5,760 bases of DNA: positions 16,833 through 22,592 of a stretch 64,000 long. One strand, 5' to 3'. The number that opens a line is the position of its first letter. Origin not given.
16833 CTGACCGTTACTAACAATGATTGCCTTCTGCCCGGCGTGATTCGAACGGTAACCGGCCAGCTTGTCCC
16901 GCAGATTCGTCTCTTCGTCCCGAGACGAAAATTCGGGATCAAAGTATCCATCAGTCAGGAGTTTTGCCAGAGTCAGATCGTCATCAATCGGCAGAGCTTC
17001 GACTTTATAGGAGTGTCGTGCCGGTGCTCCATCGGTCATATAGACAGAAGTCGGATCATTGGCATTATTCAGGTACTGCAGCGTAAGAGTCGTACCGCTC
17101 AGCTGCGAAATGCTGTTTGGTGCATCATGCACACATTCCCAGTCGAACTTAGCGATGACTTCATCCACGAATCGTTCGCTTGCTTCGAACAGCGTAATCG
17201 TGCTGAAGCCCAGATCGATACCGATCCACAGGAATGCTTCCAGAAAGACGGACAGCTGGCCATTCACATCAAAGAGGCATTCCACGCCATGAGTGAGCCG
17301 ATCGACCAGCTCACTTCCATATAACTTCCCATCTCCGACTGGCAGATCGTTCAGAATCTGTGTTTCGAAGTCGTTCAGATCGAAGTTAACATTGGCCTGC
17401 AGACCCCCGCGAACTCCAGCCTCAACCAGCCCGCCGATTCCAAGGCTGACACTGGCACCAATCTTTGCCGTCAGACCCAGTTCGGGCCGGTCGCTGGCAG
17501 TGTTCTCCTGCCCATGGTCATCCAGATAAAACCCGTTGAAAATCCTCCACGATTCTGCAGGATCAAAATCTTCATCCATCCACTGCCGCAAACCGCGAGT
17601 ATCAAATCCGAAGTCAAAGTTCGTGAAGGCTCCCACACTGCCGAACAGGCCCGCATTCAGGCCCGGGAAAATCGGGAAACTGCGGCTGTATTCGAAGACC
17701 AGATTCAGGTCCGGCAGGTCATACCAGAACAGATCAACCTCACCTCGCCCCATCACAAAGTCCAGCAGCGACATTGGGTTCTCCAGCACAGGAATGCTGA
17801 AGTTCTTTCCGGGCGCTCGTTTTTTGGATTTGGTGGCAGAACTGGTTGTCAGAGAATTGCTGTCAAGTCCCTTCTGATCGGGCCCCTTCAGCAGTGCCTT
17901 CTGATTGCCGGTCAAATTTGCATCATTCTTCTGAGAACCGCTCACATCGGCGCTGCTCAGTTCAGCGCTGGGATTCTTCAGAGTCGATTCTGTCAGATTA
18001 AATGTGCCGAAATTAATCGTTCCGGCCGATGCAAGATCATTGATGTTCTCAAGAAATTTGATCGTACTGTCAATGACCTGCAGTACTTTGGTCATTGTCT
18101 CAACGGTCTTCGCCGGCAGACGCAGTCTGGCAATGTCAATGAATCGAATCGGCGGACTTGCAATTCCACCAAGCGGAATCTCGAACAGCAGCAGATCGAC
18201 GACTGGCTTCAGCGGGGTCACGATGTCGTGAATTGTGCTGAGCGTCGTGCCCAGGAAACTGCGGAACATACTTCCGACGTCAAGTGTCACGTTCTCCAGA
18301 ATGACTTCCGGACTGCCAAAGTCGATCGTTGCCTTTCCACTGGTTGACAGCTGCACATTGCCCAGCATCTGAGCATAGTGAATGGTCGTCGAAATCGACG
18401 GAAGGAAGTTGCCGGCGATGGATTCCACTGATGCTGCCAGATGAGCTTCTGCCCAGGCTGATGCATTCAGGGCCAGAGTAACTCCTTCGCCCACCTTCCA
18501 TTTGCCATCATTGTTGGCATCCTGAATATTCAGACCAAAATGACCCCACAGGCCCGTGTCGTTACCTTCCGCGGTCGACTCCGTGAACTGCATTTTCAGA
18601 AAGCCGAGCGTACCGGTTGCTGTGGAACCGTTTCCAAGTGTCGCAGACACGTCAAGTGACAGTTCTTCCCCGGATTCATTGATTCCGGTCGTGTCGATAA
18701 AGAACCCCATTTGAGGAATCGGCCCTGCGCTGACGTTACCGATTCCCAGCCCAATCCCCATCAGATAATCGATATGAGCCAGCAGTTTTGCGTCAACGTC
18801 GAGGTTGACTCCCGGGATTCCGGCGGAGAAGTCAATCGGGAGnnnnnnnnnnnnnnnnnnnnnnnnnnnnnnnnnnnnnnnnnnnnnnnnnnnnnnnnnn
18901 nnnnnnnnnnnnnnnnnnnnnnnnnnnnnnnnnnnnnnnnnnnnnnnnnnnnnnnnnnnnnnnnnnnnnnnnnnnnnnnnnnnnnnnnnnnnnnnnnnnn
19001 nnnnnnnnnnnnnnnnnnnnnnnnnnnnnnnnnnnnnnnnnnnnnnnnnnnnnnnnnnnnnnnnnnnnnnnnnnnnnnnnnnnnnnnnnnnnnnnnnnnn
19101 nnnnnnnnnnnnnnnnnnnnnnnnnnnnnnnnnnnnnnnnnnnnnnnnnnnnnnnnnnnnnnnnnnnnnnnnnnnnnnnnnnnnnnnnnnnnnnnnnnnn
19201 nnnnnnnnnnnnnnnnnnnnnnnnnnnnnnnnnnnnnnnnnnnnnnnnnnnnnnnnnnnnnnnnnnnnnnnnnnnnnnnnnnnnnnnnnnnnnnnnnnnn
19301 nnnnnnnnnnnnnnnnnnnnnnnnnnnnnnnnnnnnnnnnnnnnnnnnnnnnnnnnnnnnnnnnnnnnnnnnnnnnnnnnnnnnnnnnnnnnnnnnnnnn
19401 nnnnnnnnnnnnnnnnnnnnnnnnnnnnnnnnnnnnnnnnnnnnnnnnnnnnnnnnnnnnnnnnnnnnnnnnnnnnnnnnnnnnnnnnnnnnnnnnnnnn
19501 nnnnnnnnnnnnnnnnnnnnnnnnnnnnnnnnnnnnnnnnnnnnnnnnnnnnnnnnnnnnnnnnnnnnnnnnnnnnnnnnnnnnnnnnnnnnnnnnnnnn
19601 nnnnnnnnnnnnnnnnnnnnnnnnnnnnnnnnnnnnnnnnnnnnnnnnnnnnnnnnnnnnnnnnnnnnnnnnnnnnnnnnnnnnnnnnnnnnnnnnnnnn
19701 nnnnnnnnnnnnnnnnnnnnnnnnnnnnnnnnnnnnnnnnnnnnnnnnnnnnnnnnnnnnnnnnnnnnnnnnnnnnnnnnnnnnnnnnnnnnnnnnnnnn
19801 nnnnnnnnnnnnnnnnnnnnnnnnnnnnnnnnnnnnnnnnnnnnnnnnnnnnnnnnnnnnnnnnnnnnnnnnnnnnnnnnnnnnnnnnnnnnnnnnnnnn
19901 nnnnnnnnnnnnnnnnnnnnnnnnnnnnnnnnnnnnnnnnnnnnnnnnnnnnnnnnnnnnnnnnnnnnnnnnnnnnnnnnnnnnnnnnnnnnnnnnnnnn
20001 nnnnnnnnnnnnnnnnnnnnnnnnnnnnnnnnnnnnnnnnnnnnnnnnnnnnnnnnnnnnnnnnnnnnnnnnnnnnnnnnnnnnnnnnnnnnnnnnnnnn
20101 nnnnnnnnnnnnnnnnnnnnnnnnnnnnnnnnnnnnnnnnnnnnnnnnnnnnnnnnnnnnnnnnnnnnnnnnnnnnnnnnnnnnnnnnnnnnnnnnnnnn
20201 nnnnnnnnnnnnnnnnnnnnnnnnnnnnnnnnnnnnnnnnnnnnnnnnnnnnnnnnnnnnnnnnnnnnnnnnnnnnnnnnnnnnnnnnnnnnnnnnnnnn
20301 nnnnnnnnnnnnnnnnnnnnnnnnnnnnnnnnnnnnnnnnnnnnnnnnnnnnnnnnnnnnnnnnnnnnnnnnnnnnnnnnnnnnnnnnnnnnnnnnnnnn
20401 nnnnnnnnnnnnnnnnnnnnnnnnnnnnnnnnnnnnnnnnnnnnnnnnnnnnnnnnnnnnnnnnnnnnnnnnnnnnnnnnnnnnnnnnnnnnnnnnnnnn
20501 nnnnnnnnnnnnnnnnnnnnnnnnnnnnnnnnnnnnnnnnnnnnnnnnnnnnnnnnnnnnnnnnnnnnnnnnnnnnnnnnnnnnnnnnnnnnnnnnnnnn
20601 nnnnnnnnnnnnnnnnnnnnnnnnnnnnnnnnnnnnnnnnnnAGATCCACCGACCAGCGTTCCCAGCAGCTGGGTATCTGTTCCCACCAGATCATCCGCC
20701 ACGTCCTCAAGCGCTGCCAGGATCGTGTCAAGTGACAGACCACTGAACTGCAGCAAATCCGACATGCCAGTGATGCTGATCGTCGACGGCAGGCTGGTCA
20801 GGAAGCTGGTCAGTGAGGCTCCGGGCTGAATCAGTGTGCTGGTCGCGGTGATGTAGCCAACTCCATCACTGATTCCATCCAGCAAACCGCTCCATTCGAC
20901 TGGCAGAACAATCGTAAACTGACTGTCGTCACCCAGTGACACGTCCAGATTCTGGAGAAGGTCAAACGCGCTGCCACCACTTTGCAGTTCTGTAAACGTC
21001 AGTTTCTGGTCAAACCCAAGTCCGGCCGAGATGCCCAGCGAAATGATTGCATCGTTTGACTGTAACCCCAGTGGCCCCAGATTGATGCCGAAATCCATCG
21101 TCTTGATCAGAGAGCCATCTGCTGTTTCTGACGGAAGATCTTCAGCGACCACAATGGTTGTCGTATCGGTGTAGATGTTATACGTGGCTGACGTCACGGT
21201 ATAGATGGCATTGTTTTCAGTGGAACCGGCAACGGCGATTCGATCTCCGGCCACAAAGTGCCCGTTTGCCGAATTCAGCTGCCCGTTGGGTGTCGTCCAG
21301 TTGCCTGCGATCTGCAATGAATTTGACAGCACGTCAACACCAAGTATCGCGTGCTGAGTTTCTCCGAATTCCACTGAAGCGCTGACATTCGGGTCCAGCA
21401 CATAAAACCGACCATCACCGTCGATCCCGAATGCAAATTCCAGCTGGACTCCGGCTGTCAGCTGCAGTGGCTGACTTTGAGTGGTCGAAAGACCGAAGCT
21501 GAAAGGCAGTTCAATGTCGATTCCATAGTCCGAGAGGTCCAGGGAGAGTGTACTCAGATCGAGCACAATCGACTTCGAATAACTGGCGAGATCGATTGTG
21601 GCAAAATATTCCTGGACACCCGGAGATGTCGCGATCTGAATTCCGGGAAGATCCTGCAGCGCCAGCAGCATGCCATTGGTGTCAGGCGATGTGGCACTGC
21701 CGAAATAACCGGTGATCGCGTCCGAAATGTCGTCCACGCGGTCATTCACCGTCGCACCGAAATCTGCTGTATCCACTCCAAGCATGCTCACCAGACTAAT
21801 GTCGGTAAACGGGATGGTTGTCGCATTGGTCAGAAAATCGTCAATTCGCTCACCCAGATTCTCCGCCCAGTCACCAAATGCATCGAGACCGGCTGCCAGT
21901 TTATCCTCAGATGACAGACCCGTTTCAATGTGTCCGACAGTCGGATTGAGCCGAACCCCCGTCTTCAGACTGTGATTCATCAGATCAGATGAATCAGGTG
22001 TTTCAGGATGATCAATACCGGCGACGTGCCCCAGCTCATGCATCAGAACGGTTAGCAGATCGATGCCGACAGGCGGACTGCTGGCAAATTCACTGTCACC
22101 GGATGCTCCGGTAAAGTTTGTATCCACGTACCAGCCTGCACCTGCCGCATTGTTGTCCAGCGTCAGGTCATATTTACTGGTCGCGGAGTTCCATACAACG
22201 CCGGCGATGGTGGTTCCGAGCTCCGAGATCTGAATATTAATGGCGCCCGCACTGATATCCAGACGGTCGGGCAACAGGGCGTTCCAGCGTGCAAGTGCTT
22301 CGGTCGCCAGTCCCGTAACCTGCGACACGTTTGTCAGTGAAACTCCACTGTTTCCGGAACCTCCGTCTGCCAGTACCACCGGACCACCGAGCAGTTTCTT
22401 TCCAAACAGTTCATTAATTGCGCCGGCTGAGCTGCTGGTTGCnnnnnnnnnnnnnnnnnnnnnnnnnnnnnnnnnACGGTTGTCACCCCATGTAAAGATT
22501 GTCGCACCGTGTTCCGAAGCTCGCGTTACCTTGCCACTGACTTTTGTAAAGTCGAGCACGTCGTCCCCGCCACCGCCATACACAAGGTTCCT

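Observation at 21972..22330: Matrixin-type zinc-protease motif (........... ... SDLM) in the middle of the giant protein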

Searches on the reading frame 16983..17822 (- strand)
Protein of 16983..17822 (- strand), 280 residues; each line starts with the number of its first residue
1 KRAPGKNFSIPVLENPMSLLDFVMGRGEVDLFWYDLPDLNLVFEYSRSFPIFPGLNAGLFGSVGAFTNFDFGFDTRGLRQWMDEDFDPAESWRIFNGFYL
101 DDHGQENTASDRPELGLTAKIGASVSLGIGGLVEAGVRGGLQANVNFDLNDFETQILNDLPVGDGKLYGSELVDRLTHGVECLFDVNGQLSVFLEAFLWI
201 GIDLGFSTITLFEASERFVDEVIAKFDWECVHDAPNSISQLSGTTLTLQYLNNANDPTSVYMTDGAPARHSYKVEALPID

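Call 70: search_protein_families(library=pfam, proteins=[window:16983-17822:-], max_evalue=10)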
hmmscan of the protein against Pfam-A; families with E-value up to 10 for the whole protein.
window:16983-17822:- (280 aa): 0 families

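Call 71: search_solved_structures(query=window:16983-17822:-, max_evalue=1)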
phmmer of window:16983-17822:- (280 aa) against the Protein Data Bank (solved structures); distinct sequences matched with E-value up to 1: 0.

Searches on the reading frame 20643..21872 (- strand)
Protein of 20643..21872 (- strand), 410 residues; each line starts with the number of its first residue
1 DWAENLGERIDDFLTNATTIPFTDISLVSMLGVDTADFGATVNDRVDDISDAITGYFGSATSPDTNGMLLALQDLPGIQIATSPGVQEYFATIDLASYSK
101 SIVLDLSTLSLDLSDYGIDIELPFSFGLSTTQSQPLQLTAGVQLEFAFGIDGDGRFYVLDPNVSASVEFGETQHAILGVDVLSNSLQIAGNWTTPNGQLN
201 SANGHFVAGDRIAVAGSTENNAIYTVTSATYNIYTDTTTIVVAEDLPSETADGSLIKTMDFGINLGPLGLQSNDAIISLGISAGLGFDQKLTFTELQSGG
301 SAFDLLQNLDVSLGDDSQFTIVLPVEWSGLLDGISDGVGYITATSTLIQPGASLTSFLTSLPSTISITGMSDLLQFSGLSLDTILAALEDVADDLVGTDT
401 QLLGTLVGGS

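Call 72: search_solved_structures(query=window:20643-21872:-, max_evalue=1)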
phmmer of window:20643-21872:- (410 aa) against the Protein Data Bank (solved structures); distinct sequences matched with E-value up to 1: 1.
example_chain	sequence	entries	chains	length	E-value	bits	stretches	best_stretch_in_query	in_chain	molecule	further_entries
9tps_G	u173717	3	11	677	0.24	13.9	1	147-207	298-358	Biotin carboxylase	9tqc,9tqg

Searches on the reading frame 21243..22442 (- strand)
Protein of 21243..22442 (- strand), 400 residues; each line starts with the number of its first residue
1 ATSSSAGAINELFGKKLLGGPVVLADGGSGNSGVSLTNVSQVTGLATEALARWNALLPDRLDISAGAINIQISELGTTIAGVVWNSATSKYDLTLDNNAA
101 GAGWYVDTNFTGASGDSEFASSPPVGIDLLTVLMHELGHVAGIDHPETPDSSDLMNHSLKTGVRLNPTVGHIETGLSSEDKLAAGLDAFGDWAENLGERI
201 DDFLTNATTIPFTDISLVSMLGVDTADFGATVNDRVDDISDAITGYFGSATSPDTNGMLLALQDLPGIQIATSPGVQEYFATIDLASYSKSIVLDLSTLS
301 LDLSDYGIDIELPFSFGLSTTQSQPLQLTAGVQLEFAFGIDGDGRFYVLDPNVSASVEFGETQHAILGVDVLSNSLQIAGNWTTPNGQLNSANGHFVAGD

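Call 33: find_related_loci(query=window:21243-22442:-, collection=genome_contigs, flank=10000)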
Query window:21243-22442:- (400 aa) in genome_contigs; peptide patterns used: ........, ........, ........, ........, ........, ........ (x = any residue, [..] = any of these).
147 stretches matched a pattern, but none encodes a relative of the query by tblastn (E <= 1e-3).

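Call 58: find_related_loci(query=A5, collection=genome_contigs, flank=10000)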
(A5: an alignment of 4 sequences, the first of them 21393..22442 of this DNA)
Query A5 (350 aa) in genome_contigs; peptide patterns used: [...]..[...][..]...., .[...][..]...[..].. (x = any residue, [..] = any of these).
329 stretches matched a pattern; 27 encode a relative of the query (tblastn E <= 1e-3); 27 distinct loci.
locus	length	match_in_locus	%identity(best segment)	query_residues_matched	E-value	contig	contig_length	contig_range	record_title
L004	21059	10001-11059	64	1-350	2e-132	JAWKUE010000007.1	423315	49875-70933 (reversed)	MAG: Planctomycetaceae bacterium isolate ABC2.145 ABC2.145.fa-7, whole genome shotgun sequence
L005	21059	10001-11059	60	3-350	2e-122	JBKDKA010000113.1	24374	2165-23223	MAG: Planctomyces sp. isolate samp_2119_VAMB_332 samp_2119_1090535, whole genome shotgun sequence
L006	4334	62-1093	48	3-350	4e-98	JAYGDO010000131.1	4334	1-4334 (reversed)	MAG: Pirellulales bacterium isolate OC3_1000m_MAG_224 OC3_1000m_contig_3861114, whole genome shotgun sequence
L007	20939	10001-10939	44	34-350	4e-74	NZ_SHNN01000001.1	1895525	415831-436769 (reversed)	Candidatus Litorirhabdus singularis strain IMCC14734 NODE_1, whole genome shotgun sequence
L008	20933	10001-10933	32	35-348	8e-32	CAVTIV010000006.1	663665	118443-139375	MAG: Pirellulaceae bacterium isolate MFD05684.bin.2.243 genome assembly, contig: contig_18084, whole genome shotgun sequ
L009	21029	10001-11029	28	13-350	3e-28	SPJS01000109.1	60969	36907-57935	MAG: Methylococcaceae bacterium isolate BinT1.003_T2.003_T3.002 contig_21, whole genome shotgun sequence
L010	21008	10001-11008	29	49-350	9e-23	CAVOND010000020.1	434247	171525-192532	MAG: Pirellulaceae bacterium isolate MFD09779.bin.2.171 genome assembly, contig: contig_5311, whole genome shotgun seque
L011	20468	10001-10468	31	19-164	5e-15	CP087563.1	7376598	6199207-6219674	Planctomycetes bacterium syqfu chromosome, complete genome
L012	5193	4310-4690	38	40-164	2e-13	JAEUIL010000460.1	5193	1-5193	MAG: Planctomycetaceae bacterium isolate new MAG-42 k141_3434877, whole genome shotgun sequence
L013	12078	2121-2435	35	35-144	4e-11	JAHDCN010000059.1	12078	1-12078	MAG: Verrucomicrobia bacterium isolate MAG-135 RZ_15089, whole genome shotgun sequence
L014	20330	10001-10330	33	68-187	4e-11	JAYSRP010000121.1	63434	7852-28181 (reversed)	MAG: Synechococcales cyanobacterium isolate GFS_11981 GFS_11981_120, whole genome shotgun sequence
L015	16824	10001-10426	36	14-168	1e-10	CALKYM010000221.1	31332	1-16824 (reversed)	MAG TPA_asm: uncultured Planctomycetales bacterium isolate SRR7515933_bin.62_CONCOCT_v1.1_MAG genome assembly, contig: E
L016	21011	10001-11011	34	26-179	2e-10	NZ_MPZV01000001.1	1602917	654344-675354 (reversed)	Thioclava sediminum strain TAW-CT134 contig1, whole genome shotgun sequence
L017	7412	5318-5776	31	12-168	3e-10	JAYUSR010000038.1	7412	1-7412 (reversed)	MAG: Synechococcales cyanobacterium isolate GL117_UP_metabinner_1 GL117_UP_metabinner_1_37, whole genome shotgun sequenc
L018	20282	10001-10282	41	93-174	5e-10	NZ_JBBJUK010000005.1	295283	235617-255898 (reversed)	Sphingobium sp. AN558 5, whole genome shotgun sequence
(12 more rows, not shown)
